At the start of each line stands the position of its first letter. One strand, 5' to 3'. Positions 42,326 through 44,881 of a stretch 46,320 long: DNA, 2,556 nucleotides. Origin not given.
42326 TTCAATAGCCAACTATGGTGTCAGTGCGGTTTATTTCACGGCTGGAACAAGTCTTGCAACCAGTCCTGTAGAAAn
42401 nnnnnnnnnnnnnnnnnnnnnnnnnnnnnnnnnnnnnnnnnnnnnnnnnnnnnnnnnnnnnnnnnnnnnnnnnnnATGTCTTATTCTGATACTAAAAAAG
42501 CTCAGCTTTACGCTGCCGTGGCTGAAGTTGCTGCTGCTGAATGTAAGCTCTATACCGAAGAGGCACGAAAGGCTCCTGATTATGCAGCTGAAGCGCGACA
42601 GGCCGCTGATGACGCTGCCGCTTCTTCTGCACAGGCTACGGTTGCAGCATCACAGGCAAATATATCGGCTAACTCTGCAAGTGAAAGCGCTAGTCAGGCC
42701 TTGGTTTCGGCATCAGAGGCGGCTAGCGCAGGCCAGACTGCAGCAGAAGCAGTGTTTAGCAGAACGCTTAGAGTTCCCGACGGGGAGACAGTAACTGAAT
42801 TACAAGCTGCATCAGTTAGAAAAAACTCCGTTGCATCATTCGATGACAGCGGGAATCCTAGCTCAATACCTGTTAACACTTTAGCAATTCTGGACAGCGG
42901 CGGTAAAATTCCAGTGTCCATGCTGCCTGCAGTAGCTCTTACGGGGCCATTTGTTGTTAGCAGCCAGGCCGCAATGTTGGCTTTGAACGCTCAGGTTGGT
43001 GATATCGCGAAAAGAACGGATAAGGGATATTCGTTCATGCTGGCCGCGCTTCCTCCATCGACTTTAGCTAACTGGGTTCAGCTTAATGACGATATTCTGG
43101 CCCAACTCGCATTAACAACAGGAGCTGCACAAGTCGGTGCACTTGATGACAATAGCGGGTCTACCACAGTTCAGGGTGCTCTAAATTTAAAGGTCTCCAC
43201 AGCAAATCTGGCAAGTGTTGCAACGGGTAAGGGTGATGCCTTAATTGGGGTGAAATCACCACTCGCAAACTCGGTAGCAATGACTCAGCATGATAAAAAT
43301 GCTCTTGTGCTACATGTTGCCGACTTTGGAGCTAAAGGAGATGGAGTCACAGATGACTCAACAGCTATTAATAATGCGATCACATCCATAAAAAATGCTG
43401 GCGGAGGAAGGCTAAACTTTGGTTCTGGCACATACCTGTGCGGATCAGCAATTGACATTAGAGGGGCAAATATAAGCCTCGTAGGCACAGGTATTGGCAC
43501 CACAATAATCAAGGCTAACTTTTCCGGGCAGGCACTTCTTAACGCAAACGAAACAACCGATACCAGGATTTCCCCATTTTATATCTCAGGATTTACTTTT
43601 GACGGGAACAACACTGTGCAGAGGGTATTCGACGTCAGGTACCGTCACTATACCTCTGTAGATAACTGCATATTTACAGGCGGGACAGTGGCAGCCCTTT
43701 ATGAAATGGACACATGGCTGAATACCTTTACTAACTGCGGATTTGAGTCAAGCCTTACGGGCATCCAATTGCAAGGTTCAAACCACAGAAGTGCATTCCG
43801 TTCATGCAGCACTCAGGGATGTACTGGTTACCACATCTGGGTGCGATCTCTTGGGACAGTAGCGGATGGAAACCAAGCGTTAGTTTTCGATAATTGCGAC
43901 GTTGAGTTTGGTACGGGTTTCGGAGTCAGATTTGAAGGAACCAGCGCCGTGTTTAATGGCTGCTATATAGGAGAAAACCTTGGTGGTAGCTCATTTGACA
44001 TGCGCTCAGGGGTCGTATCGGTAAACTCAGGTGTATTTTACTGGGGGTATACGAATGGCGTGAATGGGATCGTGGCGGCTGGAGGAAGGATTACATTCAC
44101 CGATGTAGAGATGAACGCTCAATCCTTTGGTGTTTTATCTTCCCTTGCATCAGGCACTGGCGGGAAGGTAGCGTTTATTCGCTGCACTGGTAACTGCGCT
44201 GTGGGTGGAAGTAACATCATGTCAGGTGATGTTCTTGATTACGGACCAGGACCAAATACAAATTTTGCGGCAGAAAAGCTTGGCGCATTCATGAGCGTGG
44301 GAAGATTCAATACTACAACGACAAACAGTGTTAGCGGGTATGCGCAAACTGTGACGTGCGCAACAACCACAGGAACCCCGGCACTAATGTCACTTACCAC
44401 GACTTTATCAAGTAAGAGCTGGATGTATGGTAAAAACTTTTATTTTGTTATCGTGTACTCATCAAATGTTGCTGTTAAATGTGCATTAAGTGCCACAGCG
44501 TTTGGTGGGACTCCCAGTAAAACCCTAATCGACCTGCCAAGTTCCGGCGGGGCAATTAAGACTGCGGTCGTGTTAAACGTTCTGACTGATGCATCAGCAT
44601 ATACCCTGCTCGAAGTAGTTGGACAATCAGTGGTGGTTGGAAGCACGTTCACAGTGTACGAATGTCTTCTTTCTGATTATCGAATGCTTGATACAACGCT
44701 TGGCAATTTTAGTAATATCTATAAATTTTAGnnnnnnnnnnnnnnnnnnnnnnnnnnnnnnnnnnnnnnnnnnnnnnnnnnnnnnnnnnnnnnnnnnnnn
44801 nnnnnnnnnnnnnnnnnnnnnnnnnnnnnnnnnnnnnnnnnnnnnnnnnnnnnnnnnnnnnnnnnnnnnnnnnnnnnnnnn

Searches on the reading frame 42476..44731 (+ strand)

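Call 41: search_protein_families(library=pfam, proteins=[window:42476-44731:+], max_evalue=0.001)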
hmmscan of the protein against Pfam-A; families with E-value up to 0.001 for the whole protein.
window:42476-44731:+ (751 aa): 1 family
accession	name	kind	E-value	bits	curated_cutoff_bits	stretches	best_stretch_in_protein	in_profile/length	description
PF12708.12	Pect-lyase_RHGA_epim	-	2.2e-15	57.5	27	1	281-378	4-101/213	Rhamnogalacturonase A/epimerase, pectate lyase-like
